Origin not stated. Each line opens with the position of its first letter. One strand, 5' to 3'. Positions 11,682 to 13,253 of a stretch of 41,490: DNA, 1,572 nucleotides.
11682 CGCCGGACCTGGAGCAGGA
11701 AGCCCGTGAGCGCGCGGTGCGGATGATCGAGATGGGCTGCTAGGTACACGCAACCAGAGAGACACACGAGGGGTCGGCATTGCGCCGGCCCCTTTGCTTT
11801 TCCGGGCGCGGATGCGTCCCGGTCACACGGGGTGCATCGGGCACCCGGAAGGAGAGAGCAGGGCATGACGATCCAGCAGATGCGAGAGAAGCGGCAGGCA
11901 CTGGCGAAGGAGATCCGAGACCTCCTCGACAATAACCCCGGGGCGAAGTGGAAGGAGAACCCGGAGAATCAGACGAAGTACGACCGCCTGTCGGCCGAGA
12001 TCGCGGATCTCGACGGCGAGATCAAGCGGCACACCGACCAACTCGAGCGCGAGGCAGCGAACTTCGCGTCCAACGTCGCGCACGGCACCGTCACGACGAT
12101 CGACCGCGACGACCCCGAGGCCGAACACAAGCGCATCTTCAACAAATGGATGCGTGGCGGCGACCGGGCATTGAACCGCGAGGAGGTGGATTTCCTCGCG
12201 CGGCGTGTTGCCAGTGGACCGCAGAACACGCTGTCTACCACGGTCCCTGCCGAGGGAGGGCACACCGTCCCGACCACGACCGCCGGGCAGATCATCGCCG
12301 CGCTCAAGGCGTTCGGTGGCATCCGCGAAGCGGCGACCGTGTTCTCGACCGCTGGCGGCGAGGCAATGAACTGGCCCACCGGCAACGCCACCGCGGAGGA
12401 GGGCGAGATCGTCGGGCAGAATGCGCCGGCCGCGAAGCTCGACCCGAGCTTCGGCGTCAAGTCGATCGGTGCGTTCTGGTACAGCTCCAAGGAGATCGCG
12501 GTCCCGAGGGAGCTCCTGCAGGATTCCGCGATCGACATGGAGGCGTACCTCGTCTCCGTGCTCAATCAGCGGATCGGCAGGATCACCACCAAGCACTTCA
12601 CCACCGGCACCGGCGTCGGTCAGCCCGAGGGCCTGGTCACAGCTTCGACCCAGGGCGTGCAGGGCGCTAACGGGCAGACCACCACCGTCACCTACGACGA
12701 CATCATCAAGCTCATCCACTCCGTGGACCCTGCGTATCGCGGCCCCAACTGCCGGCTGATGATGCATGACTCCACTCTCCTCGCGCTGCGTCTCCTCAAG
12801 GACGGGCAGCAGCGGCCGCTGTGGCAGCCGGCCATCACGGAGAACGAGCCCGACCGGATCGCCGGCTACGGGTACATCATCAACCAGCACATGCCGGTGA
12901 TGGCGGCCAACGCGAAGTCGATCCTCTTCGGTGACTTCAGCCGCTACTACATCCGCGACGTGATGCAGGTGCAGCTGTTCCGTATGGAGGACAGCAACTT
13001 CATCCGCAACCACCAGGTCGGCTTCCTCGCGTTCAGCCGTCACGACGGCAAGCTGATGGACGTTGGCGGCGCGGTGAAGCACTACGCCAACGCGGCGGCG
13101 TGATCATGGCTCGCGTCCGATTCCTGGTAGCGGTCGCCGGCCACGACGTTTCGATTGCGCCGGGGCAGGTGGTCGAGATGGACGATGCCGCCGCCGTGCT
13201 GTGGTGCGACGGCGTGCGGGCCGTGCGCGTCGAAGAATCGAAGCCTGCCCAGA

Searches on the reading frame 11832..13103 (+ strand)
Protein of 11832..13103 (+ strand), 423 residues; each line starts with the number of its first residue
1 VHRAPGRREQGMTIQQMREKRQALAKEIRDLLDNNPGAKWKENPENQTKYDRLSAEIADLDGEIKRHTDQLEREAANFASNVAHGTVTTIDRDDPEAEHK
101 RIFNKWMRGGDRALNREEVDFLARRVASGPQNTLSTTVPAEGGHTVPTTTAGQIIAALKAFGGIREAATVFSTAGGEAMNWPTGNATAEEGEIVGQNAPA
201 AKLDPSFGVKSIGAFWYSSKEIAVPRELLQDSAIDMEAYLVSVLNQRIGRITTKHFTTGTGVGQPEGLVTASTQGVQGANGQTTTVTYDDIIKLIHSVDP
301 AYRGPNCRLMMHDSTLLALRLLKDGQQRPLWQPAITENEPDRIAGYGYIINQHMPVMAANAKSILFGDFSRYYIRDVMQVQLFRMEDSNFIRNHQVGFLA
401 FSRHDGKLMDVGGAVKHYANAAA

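Call 27: search_dna_similar(query=window:11832-13103:+, collection=phages, mode=protein, max_rows=25)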
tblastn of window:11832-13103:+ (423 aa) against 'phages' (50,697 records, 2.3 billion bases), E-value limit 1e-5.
Records with a match: 500; places in all: 502; records where one place covers at least 80% of the query: 433.
Best place of each record, by identity: <60% 500.
By first word of the organism name: Streptococcus 99; Vibrio 88; Ralstonia 57; Klebsiella 23; Serratia 19; Escherichia 17; Streptomyces 16; Burkholderia 15; Lactobacillus 13; phage 12; and 58 more.
By host as written in the record: - 121; Ralstonia solanacearum 45; Serratia marcescens 16; Klebsiella pneumoniae 15; Escherichia coli 13; Streptococcus suis 11; Burkholderia sp. 10; Ruminococcus sp. 6; and 200 more.
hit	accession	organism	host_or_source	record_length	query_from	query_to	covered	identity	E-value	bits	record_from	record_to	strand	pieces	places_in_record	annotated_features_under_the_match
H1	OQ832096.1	Halomonas phage vB_HmeY_H4907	Halomonas meridiana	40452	13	423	97%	48.6%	2e-125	405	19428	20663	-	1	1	major capsid protein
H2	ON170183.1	Ralstonia phage YO105_4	Ralstonia solanacearum T391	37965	3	422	99%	46.8%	7e-110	360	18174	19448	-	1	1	record has no annotation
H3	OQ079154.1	Vibrio phage Baybae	Vibrio harveyi BAA-1116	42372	14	423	97%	46.2%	6e-108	355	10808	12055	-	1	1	major capsid protein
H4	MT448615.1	Vibrio phage Marilyn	Vibrio harveyi BAA-1116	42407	14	423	97%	46.2%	6e-108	355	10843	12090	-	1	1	major capsid protein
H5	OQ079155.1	Vibrio phage Vaitephage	Vibrio harveyi BAA-1116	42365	14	423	97%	46.2%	5e-107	352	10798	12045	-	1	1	major capsid protein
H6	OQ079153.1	Vibrio phage Fayden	Vibrio harveyi BAA-1116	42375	14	423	97%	46.2%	5e-107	352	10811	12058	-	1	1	major capsid protein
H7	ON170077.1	Ralstonia phage YO035_3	Ralstonia solanacearum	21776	1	423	100%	44.1%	2e-105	347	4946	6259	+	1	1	record has no annotation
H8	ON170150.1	Ralstonia phage YO089_1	Ralstonia solanacearum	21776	1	423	100%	44.1%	2e-105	347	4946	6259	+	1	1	record has no annotation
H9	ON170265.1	Ralstonia phage YO159_2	Ralstonia solanacearum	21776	1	423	100%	44.1%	2e-105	347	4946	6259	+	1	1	record has no annotation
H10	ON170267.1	Ralstonia phage YO160_3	Ralstonia solanacearum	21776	1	423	100%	44.1%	2e-105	347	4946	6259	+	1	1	record has no annotation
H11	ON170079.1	Ralstonia phage YO036_3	Ralstonia solanacearum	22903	1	423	100%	44.1%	2e-105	347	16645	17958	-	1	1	record has no annotation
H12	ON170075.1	Ralstonia phage YO033_2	Ralstonia solanacearum R281, UW154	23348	1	423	100%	44.1%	3e-105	347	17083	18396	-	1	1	record has no annotation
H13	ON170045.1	Ralstonia phage YO015_6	Ralstonia solanacearum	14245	1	423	100%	44.1%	5e-105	347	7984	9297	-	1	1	record has no annotation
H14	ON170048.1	Ralstonia phage YO016_6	Ralstonia solanacearum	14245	1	423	100%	44.1%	5e-105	347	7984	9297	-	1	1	record has no annotation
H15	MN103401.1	Bordetella phage vB_BbrS_PHB09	Bordetella bronchiseptica Bb01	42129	6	418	98%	45.0%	2e-102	339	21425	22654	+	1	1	major capsid protein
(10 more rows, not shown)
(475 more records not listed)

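Call 89: find_related_loci(query=window:11832-13103:+, collection=genome_contigs, flank=10000)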
Query window:11832-13103:+ (423 aa) in genome_contigs; peptide patterns used: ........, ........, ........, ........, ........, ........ (x = any residue, [..] = any of these).
55 stretches matched a pattern; 18 encode a relative of the query (tblastn E <= 1e-3); 18 distinct loci.
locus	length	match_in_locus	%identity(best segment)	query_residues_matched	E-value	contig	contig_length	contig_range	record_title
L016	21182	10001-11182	50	14-422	8e-128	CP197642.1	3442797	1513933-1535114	Chitinibacteraceae bacterium HSL-7 chromosome, complete genome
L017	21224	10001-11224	48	9-422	6e-113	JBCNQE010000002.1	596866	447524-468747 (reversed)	MAG: Ralstonia sp. isolate SMAGNO171 Contig2, whole genome shotgun sequence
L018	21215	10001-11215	47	8-410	8e-110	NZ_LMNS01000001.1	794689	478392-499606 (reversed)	Methylobacterium sp. Leaf123 contig_1, whole genome shotgun sequence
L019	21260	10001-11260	46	9-423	8e-110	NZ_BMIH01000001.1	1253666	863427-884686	Sphingomonas metalli strain CGMCC 1.15330 sequence01, whole genome shotgun sequence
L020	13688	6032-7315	45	5-422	2e-109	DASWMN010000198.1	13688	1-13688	MAG TPA_asm: Telluria sp. isolate SMAG_U3388 k141_73075, whole genome shotgun sequence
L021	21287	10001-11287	45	5-422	2e-109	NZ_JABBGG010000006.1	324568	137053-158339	Massilia polaris strain RP-1-19 contig6, whole genome shotgun sequence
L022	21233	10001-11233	47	14-422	1e-107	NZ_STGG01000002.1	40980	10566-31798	Massilia sp. HP4 HP4_ctg02, whole genome shotgun sequence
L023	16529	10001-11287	44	4-422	7e-105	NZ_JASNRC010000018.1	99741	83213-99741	Massilia sp. YIM B02769 Scaffold18, whole genome shotgun sequence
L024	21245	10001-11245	46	14-422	3e-104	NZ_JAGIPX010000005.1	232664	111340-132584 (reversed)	Paraburkholderia sp. LEh10 NODE_5_length_232664_cov_61.961967, whole genome shotgun sequence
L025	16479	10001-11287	44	4-422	2e-103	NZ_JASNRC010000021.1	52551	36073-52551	Massilia sp. YIM B02769 Scaffold21, whole genome shotgun sequence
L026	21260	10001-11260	44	5-422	3e-102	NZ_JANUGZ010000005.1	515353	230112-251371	Massilia aurea strain JCM 13879 5, whole genome shotgun sequence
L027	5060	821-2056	44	14-423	8e-100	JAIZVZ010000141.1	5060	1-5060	MAG: Oxalobacteraceae bacterium isolate ANIsp_004 contig-100_3466, whole genome shotgun sequence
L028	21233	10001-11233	43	14-422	2e-98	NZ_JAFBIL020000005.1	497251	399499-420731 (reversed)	Massilia soli strain R798 NODE_5_length_497251_cov_197.029686, whole genome shotgun sequence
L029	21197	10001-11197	37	8-411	6e-74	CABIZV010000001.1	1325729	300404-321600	Enterobacteriaceae bacterium isolate MGYG-HGUT-00110 genome assembly, contig: .20298_3_19.1, whole genome shotgun sequen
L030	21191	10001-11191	37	10-411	1e-72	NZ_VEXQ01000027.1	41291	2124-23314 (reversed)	Buttiauxella sp. B2 B2_Contig_27, whole genome shotgun sequence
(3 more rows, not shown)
